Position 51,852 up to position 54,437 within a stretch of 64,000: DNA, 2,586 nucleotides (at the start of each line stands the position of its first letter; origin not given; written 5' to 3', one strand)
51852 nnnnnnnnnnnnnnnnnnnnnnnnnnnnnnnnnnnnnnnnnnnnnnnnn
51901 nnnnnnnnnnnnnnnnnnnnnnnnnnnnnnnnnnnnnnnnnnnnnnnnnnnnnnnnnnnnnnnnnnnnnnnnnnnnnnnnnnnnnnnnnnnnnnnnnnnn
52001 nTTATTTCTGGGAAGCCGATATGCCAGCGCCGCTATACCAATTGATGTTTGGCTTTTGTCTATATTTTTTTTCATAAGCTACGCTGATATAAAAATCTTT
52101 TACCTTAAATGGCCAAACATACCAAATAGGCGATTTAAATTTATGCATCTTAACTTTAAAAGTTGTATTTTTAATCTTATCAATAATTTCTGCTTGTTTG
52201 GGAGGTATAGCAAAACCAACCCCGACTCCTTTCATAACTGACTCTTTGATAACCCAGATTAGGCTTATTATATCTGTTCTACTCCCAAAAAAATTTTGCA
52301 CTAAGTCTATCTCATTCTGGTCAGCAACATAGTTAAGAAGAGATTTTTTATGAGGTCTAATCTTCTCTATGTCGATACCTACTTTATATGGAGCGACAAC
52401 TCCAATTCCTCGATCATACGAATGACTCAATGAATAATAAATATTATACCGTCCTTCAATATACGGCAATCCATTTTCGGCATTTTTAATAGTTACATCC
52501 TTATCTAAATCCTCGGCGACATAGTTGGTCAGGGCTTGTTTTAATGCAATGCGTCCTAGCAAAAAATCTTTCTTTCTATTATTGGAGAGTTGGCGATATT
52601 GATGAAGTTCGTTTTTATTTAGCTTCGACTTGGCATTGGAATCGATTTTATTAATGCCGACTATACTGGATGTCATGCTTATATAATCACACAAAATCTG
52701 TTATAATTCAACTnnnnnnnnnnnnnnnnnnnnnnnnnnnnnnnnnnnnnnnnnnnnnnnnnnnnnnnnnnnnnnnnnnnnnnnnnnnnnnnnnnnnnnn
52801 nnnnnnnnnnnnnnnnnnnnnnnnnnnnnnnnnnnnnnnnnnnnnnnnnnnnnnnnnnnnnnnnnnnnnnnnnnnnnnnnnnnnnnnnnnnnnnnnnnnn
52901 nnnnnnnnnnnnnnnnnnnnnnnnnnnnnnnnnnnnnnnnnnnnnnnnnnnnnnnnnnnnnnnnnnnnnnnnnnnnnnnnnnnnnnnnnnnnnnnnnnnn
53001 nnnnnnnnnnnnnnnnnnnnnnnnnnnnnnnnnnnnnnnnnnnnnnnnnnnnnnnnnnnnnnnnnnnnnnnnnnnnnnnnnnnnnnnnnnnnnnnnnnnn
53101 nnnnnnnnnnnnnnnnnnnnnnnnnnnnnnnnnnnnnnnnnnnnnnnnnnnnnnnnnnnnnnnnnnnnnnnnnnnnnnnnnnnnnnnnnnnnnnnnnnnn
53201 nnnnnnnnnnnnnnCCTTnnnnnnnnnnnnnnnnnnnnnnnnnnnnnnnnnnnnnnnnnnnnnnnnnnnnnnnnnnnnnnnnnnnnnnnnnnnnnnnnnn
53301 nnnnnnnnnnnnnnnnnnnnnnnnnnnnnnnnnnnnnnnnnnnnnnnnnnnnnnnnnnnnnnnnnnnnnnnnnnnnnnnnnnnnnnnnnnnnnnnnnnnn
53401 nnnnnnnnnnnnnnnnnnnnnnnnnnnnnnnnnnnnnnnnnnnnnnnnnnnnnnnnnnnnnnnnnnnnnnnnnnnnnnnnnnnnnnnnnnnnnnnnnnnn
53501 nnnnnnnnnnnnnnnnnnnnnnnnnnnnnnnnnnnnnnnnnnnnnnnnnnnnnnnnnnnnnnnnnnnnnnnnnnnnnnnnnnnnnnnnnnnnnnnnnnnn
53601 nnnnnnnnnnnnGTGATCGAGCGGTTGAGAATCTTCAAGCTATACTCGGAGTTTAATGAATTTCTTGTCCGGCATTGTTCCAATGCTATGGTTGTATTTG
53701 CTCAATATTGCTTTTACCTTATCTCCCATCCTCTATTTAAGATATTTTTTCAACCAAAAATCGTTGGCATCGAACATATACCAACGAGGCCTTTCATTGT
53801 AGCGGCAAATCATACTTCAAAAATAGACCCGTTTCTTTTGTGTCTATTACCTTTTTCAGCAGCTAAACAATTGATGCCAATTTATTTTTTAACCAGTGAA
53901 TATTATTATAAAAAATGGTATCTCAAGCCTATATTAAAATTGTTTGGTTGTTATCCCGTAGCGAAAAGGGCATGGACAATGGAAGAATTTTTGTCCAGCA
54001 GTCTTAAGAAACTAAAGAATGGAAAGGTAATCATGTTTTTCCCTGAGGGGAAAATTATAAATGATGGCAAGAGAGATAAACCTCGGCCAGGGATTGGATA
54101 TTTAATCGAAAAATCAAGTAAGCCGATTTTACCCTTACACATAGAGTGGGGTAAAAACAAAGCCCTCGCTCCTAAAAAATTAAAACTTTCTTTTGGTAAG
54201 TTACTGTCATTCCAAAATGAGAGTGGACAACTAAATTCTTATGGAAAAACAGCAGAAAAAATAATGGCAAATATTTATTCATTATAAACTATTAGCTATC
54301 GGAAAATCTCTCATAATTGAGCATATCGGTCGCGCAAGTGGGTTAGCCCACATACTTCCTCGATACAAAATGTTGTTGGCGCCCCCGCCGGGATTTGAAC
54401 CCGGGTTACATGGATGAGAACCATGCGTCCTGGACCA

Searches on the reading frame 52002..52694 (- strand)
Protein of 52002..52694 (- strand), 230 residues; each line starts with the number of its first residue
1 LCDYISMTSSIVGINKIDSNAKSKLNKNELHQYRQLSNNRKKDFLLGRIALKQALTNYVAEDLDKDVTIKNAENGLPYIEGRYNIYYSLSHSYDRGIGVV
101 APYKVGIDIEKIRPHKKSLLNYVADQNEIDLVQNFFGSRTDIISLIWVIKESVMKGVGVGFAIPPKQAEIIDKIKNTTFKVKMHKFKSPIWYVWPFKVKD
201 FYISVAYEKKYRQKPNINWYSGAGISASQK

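Call 3: search_protein_families(library=pfam, proteins=[window:52002-52694:-], max_evalue=0.01)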
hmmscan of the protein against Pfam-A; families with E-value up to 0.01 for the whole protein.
window:52002-52694:- (230 aa): 2 families
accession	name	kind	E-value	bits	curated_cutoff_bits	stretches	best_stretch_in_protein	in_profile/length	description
PF01648.25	ACPS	-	4.4e-14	52.9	25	1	105-205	2-110/111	4'-phosphopantetheinyl transferase superfamily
PF17837.6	4PPT_N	-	0.0013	19.2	27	1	34-100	7-67/68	4'-phosphopantetheinyl transferase N-terminal domain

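Call 4: search_protein_families(library=ncbifam, proteins=[window:52002-52694:-], max_evalue=0.01)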
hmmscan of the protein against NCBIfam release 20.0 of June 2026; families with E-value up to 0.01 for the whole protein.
window:52002-52694:- (230 aa): 7 families
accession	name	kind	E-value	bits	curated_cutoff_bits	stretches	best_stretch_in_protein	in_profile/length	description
NF047349.1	4PPT_AusB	equivalog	5.7e-11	42.2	225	1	7-188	6-176/205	aureusimine biosynthesis 4'-phosphopantetheinyl transferase AusB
TIGR00556.1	pantethn_trn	domain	3.5e-09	36.8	45.35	2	103-172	3-82/128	phosphopantetheine--protein transferase domain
NF042922.1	4PPT_HetI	equivalog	1.7e-08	34.1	370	1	25-162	40-184/235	4'-phosphopantetheinyl transferase HetI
NF007676.0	PRK10351.1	equivalog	2e-08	34.1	174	1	32-158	22-144/195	4'-phosphopantetheinyl transferase AcpT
NF007604.0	PRK10251.1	equivalog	1.2e-06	28.2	169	1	31-186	40-187/209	enterobactin synthase subunit EntD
TIGR00516.1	acpS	equivalog_domain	4e-06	27.1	59.8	1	21-85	27-94/125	holo-ACP synthase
NF000835.0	PRK00070.4-1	equivalog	0.0076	16.5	128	0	15-60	20-66/115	holo-ACP synthase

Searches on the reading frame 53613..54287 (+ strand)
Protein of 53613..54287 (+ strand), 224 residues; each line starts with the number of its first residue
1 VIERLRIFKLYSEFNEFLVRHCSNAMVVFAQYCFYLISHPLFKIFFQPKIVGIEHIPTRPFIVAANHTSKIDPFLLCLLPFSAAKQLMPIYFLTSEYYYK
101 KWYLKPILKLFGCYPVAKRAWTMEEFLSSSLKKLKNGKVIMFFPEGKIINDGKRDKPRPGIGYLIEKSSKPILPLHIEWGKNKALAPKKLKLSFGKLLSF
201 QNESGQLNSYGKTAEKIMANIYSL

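Call 29: search_protein_families(library=pfam, proteins=[window:53613-54287:+], max_evalue=0.001)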
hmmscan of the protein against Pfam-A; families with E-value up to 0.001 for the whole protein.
window:53613-54287:+ (224 aa): 1 family
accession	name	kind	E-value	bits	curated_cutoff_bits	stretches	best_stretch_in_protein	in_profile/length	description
PF01553.26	Acyltransferase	-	7.5e-19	68.3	23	1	49-177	3-131/132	Acyltransferase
